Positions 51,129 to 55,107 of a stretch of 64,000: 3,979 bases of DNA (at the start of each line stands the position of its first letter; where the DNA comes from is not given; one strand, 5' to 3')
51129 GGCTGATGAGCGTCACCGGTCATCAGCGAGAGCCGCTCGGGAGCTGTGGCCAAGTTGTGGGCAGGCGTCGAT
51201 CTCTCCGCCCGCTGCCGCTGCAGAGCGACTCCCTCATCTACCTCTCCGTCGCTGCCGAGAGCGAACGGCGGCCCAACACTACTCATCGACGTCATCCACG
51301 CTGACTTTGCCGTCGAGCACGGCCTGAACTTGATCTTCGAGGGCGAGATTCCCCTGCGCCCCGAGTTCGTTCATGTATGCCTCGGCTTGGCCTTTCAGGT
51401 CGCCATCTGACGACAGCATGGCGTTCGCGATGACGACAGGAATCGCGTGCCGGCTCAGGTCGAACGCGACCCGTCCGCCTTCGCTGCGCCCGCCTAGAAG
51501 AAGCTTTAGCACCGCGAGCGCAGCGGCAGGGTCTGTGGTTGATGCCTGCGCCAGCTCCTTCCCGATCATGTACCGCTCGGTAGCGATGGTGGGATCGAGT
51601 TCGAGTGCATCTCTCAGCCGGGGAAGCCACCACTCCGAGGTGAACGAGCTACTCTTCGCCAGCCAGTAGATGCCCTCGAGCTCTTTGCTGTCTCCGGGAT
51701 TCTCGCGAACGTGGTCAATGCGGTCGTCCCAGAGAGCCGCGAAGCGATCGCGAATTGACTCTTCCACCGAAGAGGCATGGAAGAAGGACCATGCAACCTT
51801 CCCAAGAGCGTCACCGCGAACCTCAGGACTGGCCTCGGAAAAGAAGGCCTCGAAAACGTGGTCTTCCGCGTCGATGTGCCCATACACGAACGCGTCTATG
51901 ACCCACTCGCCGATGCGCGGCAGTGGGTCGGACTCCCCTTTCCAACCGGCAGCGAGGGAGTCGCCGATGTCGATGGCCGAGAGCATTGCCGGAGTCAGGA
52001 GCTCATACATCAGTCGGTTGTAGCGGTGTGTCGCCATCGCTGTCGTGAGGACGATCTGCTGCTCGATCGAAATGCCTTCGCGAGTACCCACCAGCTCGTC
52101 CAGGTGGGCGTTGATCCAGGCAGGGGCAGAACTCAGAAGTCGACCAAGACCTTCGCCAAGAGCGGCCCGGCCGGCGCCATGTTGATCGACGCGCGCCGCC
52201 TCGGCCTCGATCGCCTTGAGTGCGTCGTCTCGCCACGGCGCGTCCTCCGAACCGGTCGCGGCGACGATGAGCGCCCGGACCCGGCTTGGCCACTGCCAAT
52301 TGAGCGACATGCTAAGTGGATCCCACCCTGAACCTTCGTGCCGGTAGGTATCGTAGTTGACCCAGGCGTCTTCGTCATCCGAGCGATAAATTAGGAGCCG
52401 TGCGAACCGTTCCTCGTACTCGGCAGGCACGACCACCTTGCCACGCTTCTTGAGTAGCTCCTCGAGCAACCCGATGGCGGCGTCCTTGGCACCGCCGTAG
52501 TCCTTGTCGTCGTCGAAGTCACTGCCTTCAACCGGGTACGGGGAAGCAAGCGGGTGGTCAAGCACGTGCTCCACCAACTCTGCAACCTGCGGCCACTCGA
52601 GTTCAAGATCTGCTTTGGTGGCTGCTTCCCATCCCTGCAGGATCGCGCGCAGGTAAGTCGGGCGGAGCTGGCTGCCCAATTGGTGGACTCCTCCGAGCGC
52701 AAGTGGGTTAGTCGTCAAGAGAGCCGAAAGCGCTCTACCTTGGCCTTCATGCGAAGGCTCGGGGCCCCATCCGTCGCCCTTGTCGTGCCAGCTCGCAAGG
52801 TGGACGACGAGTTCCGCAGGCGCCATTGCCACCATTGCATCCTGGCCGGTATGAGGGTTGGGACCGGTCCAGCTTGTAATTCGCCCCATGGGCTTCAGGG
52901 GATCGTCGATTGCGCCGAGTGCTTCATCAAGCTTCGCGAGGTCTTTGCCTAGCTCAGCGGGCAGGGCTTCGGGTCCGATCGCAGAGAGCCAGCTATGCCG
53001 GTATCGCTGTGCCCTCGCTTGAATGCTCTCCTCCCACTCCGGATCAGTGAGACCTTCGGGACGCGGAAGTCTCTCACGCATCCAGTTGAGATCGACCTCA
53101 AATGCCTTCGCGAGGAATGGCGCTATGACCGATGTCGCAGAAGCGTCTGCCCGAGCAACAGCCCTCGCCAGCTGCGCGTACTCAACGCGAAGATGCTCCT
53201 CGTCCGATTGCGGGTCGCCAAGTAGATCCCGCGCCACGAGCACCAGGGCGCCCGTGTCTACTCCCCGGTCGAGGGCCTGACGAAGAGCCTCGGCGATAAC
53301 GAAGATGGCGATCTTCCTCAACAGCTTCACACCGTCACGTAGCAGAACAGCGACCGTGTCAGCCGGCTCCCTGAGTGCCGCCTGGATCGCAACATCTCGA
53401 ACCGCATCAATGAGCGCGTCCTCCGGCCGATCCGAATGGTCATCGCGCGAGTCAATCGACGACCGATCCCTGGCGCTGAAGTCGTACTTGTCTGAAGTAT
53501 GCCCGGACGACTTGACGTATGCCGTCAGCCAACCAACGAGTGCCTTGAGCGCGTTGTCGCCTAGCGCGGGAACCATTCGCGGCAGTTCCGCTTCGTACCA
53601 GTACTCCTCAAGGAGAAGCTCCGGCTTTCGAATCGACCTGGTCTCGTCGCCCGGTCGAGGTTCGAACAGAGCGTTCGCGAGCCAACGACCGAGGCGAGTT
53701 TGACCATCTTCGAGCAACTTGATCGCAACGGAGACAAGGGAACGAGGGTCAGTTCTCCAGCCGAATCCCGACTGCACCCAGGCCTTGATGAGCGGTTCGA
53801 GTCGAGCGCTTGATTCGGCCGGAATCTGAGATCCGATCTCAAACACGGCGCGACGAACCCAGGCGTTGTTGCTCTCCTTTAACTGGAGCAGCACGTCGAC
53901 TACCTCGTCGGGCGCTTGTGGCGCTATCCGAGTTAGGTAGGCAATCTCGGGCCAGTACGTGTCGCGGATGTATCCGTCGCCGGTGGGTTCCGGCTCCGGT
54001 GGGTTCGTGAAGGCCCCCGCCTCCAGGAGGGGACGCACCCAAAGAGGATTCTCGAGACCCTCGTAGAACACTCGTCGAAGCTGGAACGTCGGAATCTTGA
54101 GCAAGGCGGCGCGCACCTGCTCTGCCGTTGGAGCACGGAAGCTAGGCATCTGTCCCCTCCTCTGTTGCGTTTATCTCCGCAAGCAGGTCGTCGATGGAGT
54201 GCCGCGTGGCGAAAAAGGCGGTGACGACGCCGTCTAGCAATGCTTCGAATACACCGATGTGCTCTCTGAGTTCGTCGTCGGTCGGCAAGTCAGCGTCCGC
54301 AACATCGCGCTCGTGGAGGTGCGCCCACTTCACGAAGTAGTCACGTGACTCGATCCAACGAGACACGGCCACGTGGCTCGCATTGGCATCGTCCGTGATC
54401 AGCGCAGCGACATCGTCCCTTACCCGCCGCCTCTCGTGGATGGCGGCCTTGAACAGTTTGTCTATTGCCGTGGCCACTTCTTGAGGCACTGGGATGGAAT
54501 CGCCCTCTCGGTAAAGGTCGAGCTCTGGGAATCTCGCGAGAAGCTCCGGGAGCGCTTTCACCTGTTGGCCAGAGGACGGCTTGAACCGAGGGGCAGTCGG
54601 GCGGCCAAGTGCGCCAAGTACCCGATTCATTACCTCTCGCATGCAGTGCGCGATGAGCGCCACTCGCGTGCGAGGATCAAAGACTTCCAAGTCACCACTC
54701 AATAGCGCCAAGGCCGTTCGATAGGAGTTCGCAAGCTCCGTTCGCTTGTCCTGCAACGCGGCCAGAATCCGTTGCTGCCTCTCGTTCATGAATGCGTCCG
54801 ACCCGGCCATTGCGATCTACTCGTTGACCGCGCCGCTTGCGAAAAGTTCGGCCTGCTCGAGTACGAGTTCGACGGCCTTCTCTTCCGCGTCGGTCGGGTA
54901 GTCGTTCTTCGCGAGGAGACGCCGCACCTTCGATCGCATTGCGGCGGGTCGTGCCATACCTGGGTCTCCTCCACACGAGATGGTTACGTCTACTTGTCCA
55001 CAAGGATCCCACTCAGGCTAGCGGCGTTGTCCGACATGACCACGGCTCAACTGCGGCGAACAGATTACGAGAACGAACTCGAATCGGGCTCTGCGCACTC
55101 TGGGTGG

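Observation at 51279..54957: Unrecognised three-gene operon (46 aa, 222 aa, 956 aa) in a low-GC pocket bracketed by paralogous HTH genes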

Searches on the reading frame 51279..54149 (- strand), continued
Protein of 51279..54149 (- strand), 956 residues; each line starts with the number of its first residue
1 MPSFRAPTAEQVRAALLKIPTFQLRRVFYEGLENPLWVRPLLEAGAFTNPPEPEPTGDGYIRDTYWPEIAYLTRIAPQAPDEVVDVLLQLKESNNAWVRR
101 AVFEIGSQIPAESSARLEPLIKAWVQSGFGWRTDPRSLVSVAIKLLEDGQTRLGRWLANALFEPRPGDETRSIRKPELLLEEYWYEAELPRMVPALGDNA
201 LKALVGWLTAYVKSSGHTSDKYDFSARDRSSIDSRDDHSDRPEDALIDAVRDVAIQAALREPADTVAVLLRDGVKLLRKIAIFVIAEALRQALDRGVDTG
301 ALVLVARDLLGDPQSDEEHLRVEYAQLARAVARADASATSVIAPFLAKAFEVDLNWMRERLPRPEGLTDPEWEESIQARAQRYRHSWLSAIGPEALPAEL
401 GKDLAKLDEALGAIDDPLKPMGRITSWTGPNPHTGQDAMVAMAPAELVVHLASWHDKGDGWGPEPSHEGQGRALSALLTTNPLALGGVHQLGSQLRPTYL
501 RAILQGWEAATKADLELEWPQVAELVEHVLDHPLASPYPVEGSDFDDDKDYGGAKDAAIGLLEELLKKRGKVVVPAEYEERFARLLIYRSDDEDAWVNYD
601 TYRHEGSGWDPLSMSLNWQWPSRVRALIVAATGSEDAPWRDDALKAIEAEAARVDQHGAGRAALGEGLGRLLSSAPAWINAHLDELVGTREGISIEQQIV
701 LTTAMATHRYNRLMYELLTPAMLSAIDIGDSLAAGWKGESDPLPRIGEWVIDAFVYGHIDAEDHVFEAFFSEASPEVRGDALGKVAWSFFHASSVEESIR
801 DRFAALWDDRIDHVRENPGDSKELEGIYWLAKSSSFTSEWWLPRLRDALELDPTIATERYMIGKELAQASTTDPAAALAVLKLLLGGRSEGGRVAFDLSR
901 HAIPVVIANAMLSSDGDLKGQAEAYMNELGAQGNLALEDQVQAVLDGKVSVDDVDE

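Call 103: get_annotated_region(hit=H1, flank=6000)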
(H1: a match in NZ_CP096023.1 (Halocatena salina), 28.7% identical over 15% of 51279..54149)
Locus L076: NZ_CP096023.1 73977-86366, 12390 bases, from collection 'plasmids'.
description: Halocatena salina strain AD-1 plasmid unnamed4, complete sequence
organism: Halocatena salina (NCBI taxid 2934340)
taxonomy: Archaea; Euryarchaeota; Halobacteria; Halobacteriales; Haloarculaceae; Halocatena; Halocatena salina
host: -; source: cell culture,sediment; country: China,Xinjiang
typing (MOB-suite, as given by PLSDB): non-mobilizable
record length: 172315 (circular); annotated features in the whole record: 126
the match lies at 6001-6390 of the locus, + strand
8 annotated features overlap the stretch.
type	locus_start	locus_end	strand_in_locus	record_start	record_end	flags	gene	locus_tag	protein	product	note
CDS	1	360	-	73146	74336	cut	-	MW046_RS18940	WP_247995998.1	hypothetical protein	-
CDS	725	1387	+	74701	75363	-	-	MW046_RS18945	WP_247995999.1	hypothetical protein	-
CDS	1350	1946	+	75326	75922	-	-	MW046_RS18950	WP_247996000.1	hypothetical protein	-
CDS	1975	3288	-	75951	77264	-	-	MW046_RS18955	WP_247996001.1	HEPN domain-containing protein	-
CDS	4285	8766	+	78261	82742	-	-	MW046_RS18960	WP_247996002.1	ATP-binding protein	-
CDS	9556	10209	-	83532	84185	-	-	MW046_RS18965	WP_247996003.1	transposase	-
CDS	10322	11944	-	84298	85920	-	-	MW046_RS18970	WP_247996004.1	transposase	GO:0006313 - DNA transposition [Evidence IEA]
CDS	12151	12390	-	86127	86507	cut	-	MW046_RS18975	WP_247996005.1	hypothetical protein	-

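Call 105: search_solved_structures(query=L076:4285-8766:+, max_evalue=0.01)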
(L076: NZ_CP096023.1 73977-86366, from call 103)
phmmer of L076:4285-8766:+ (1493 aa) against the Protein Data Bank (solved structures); distinct sequences matched with E-value up to 0.01: 2.
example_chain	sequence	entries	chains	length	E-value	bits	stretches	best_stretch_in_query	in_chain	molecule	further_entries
7pqx_A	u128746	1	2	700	0.005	17.8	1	195-237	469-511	Putative iron-sulfur protein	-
7pr1_A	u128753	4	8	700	0.005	17.8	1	195-237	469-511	Putative iron-sulfur protein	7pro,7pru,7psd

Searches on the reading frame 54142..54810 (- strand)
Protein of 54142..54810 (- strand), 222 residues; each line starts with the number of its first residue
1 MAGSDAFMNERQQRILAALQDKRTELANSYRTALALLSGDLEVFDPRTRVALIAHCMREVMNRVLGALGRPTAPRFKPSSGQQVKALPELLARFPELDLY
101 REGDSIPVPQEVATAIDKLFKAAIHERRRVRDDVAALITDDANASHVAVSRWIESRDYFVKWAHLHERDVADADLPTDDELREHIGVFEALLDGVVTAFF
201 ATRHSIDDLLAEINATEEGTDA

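Call 3: search_protein_families(library=pfam, proteins=[window:54142-54810:-], max_evalue=1)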
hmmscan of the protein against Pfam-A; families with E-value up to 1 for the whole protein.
window:54142-54810:- (222 aa): 1 family
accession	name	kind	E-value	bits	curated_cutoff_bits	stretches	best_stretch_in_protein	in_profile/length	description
PF11214.13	Med2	-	0.16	12.6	26.8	1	179-215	45-81/100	Mediator complex subunit 2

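Call 4: search_protein_families(library=padloc, proteins=[window:54142-54810:-], max_evalue=1)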
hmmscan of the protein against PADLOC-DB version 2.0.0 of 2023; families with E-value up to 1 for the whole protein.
window:54142-54810:- (222 aa): 0 families

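Call 5: search_protein_families(library=ncbifam, proteins=[window:54142-54810:-], max_evalue=1)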
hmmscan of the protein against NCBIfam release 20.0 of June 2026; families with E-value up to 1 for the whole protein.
window:54142-54810:- (222 aa): 1 family
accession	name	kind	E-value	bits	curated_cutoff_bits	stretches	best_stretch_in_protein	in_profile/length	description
NF050084.1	pip_6_carb_DH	equivalog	0.018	14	730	1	29-143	135-243/475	L-piperidine-6-carboxylate dehydrogenase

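Call 7: find_homologous_proteins(query=window:54142-54810:-)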
Query window:54142-54810:- (222 aa): 83 proteins with E <= 0.001 among 1807 candidates.
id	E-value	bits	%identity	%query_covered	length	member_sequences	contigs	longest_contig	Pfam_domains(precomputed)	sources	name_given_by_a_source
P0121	4.6e-135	466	100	97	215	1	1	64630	-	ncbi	ncbi:MAG: hypothetical protein ABF811_02595 [Pseudoclavibacter sp.]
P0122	3.7e-128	443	92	100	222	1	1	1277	-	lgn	-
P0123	5.3e-126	436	91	100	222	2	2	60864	-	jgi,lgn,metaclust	metaclust:\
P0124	5.6e-124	430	91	100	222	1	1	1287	-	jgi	-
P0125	8.9e-123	426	87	100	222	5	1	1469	-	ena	-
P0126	3.8e-118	411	86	100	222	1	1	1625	-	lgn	-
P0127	6.4e-117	407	82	100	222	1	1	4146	-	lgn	-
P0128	1.7e-116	405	84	100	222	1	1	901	-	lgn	-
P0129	3.9e-114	398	83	100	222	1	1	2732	-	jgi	jgi:hypothetical protein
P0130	2.1e-113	395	80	100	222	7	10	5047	-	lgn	-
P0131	3.4e-112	391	79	100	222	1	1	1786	-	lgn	-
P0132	4.3e-111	388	81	98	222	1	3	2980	-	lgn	-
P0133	5.9e-111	387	79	100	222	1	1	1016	-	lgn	-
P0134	3.3e-110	385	79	100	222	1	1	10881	-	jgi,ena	-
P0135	6.6e-110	384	80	97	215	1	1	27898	-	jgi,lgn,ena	-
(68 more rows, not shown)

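Call 18: search_solved_structures(query=A2, max_evalue=10)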
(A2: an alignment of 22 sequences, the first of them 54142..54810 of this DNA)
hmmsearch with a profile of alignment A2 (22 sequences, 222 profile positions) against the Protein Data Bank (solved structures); distinct sequences matched with E-value up to 10: 1.
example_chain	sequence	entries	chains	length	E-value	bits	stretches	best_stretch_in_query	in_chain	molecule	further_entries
7x45_A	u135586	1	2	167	0.53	13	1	127-217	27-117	Interferon gamma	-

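Call 25: predict_structure(alignment_id=A3)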
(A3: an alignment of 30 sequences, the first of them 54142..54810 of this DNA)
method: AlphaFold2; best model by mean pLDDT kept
length: 222 residues; sequences in the alignment: 30
mean_pLDDT: 82.0   pTM: 0.68
mean pLDDT of the five models: 82.0, 80.9, 80.7, 80.5, 79.2
residues with pLDDT >= 90: 74; 70-90: 111; 50-70: 32; < 50: 5
segments of 3 or more residues with pLDDT < 50: 220-222
pLDDT, mean of each block of 10 residues (from residue 1): 69 91 92 94 89 95 81 66 86 83 79 88 78 82 86 93 80 91 94 73 59 61 43
secondary structure, 60 per line:
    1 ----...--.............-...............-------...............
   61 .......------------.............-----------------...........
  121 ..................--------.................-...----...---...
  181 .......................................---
elements in order: H10-22 H24-38 H46-67 H80-92 H110-138 H147-163 H178-219

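Call 29: fold_search(model_id=the predicted structure, library=pdb)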
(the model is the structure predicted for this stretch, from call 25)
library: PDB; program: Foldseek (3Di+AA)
matches with E <= 10: 259; with E <= 0.001: 0
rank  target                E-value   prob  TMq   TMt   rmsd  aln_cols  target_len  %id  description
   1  9p93_R                2.3e-01  0.51  0.28  0.22  13.9       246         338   10  Cryo-EM structure of the PAC1sR-VIP-Gs complex (released 2025-11-19)
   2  6lpb_R                4.8e-01  0.33  0.27  0.20  14.2       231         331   10  Cryo-EM structure of the human PAC1 receptor coupled to an engineered heterotrimeric G protein (released 2020-03-11)
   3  9l79_R                4.8e-01  0.21  0.27  0.24  17.8       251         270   14  Structure of GPR119-Gs complex bound to AR231453 (released 2025-12-31)
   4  7d3s_R                5.2e-01  0.21  0.25  0.22  14.4       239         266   15  Human SECR in complex with an engineered Gs heterotrimer (released 2020-11-04)
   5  8sv6_A                6.0e-01  0.18  0.23  0.26  19.6       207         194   16  Structure of the M. smegmatis DarR protein (released 2023-11-01)
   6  6vn7_R                6.3e-01  0.30  0.28  0.25  14.8       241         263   10  Cryo-EM structure of an activated VIP1 receptor-G protein complex (released 2020-09-02)
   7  9w32_A                7.7e-01  0.13  0.17  0.11  26.3       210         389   14  antagonist 1-bound inactive SSTR5 structure (released 2026-01-21)
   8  6kpf_R                8.0e-01  0.23  0.28  0.23  15.2       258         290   12  Cryo-EM structure of a class A GPCR with G protein complex (released 2020-02-12)
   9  8gfy_R                8.8e-01  0.23  0.26  0.23  15.7       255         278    5  CryoEM structure of beta-2-adrenergic receptor in complex with GTP-bound Gs heterotrimer (transition intermediate #4 o (released 2024-03-06)
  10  6o6o_A                1.2e+00  0.12  0.21  0.23  17.5       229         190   14  Structure of the regulator FasR from Mycobacterium tuberculosis (released 2020-03-11)
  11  29mu_B                1.2e+00  0.09  0.17  0.12  18.4       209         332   15  Sesterterpene Synthase from Streptomyces mobaraensis (Sestermobaraene Synthase, SmTS1) in complex with pyrophosphate ( (released 2026-04-08)
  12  4kik_B                1.4e+00  0.06  0.15  0.07  25.9       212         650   12  Human IkB kinase beta (released 2013-06-26)
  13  8yfo_R                1.4e+00  0.30  0.33  0.27  13.8       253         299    7  A cryo-EM structure of Ac-LA-PTH-PTH1R-Gs complex (released 2025-09-03)
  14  9eai_A                1.5e+00  0.08  0.17  0.11  25.7       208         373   16  Structure of nanobody AT206 in complex with the losartan-bound angiotensin II type I receptor (AT1R) (released 2025-03-05)
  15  6r80                  1.6e+00  0.13  0.19  0.19  16.0       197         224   14  Structure of AFF4 C-terminal homology domain (released 2019-06-12)
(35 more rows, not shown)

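Call 51: search_protein_families(library=phrogs, proteins=[window:54142-54810:-], max_evalue=0.01)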
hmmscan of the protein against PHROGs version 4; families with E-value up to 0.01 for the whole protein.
window:54142-54810:- (222 aa): 0 families

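Call 88: search_protein_families(library=pfam, alignment_id=A8, max_evalue=5)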
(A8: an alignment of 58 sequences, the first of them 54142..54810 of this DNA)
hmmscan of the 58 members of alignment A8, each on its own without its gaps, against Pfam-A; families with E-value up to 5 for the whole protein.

A. member 1, window:54142-54810:- (222 aa): 1 family
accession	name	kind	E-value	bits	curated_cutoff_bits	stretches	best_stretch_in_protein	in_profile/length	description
PF11214.13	Med2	-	0.16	12.6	26.8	1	179-215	45-81/100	Mediator complex subunit 2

B. families by the number of members that match (of 58 scanned): 28 families (the first 25 are shown)
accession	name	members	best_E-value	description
PF18165.6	pP_pnuc_1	7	0.02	Predicted pPIWI-associating nuclease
PF19121.6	DUF5805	3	0.016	Family of unknown function (DUF5805)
PF06259.18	Abhydrolase_8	3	0.026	Alpha/beta hydrolase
PF11214.13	Med2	3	0.087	Mediator complex subunit 2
PF13646.12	HEAT_2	3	0.19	HEAT repeats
PF14377.11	UBM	1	0.0068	Ubiquitin binding region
PF19495.4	DUF6030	1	0.021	Family of unknown function (DUF6030)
PF13416.11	SBP_bac_8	1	0.027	Bacterial extracellular solute-binding protein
PF18599.6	LCIB_C_CA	1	0.046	Limiting CO2-inducible proteins B/C beta carbonyic anhydrases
PF24408.1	wHTH-Calcineurin_assc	1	0.078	wHTH-Calcineurin_assc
PF01776.22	Ribosomal_L22e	1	0.09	Ribosomal L22e protein family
PF23172.1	bHLH_NCOA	1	0.098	Nuclear receptor coactivators bHLH domain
PF20336.3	DUF6631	1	0.12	Family of unknown function (DUF6631)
PF20228.3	DUF6587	1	0.14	Family of unknown function (DUF6587)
PF14686.12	fn3_3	1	0.14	Polysaccharide lyase family 4, domain II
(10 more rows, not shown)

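Call 101: fold_search(model_id=the predicted structure, library=viral)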
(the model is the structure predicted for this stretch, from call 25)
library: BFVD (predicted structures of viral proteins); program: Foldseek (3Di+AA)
matches with E <= 10: 182; with E <= 0.001: 0
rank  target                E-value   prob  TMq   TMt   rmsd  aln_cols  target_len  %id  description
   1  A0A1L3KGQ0            9.8e-01  0.12  0.17  0.13  17.5       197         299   16  (no name in the UniProt tables at hand)
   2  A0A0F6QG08            9.8e-01  0.06  0.14  0.12  23.8       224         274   13  Polyprotein (Fragment) [Sugarcane streak mosaic virus]
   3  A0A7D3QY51            1.1e+00  0.23  0.25  0.09  16.0       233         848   14  (no name in the UniProt tables at hand)
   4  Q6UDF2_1              1.2e+00  0.23  0.27  0.09  15.9       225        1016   15  Major viral transcription factor ICP4 homolog [Psittacid herpesvirus 1 (isolate Amazon parrot/-/97-0001/1997)]
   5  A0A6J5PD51            1.3e+00  0.09  0.19  0.15  38.3       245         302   14  Uncharacterized protein [uncultured Caudovirales phage]
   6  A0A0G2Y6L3            1.4e+00  0.06  0.14  0.10  19.3       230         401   10  Uncharacterized protein [Acanthamoeba polyphaga mimivirus Kroon]
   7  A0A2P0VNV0            1.5e+00  0.07  0.17  0.14  18.5       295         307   11  Uncharacterized protein [Tetraselmis virus 1]
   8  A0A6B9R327            1.7e+00  0.11  0.20  0.12  22.5       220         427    9  (no name in the UniProt tables at hand)
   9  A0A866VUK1            1.7e+00  0.10  0.20  0.18  17.6       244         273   10  G protein coupled receptor 3 [Elephant endotheliotropic herpesvirus 1A]
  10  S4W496                1.7e+00  0.05  0.15  0.09  24.5       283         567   15  Ankyrin repeat domain containing protein [Pandoravirus salinus]
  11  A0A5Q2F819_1          1.9e+00  0.06  0.16  0.05  49.5       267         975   15  Tape measure protein [Gordonia phage Sixama]
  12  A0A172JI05            2.1e+00  0.18  0.34  0.29  21.4       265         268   11  Virion protein [Bacillus phage AR9]
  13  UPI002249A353         2.2e+00  0.08  0.20  0.21  34.1       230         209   12  (no name look-up for this kind of identifier)
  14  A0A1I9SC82            2.2e+00  0.04  0.14  0.15  21.3       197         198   15  Minor tail protein [Mycobacterium phage PhancyPhin]
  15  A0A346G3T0            2.3e+00  0.14  0.25  0.30  20.1       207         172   13  (no name in the UniProt tables at hand)
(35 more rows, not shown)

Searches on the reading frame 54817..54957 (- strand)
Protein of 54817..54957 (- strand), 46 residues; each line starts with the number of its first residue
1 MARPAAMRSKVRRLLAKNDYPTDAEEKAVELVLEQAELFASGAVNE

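Call 3: search_protein_families(library=pfam, proteins=[window:54817-54957:-], max_evalue=1)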
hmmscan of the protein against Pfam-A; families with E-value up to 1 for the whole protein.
window:54817-54957:- (46 aa): 1 family
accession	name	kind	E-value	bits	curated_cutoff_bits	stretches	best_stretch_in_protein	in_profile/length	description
PF11867.13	T1RH-like_C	-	4.5e-11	43.2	26.8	1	5-40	292-327/329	Type I restriction enzyme HindI endonuclease subunit-like, C-terminal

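Call 4: search_protein_families(library=padloc, proteins=[window:54817-54957:-], max_evalue=1)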
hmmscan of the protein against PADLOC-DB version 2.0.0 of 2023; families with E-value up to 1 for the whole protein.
window:54817-54957:- (46 aa): 2 families
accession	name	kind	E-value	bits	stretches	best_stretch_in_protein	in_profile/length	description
PDLC03040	REase_I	-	0.0011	14.8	1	5-43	987-1025/1029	Type I restriction enzyme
PDLC04934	PDC-S15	-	0.0032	14.6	1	5-36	377-408/416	-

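Call 5: search_protein_families(library=ncbifam, proteins=[window:54817-54957:-], max_evalue=1)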
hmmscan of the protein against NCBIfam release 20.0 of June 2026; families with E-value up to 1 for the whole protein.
window:54817-54957:- (46 aa): 0 families

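Call 74: search_protein_families(library=pfam, alignment_id=A7, max_evalue=0.01)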
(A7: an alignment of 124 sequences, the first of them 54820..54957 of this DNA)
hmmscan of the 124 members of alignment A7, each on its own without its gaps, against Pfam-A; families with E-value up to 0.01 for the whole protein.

A. member 1, window:54820-54957:- (46 aa): 1 family
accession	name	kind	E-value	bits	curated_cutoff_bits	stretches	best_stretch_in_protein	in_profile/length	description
PF11867.13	T1RH-like_C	-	4.5e-11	43.2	26.8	1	5-40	292-327/329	Type I restriction enzyme HindI endonuclease subunit-like, C-terminal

B. families by the number of members that match (of 124 scanned): 17 families
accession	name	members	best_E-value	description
PF22513.2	FitA-like_RHH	2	1.1e-16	Antitoxin FitA-like, ribbon-helix-helix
PF05509.17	TraY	2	0.00016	TraY domain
PF02867.20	Ribonuc_red_lgC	1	2.9e-27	Ribonucleotide reductase, barrel domain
PF00392.27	GntR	1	2.4e-17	Bacterial regulatory proteins, gntR family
PF00589.27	Phage_integrase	1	5.4e-17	Phage integrase family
PF13683.12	rve_3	1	4.5e-14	Integrase core domain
PF11867.13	T1RH-like_C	1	4.5e-11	Type I restriction enzyme HindI endonuclease subunit-like, C-terminal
PF18480.7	DUF5615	1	2.7e-10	Domain of unknown function (DUF5615)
PF12161.14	HsdM_N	1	3.3e-07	HsdM N-terminal domain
PF13333.12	rve_2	1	6.1e-07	Integrase core domain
PF25213.1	HVO_A0261_N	1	0.00032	HVO_A0261 N-terminal domain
PF00872.24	Transposase_mut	1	0.00076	Transposase, Mutator family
PF12802.13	MarR_2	1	0.0037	MarR family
PF01927.22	Mut7-C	1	0.0057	Mut7-C RNAse domain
PF18478.7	PIN_10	1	0.0064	PIN like domain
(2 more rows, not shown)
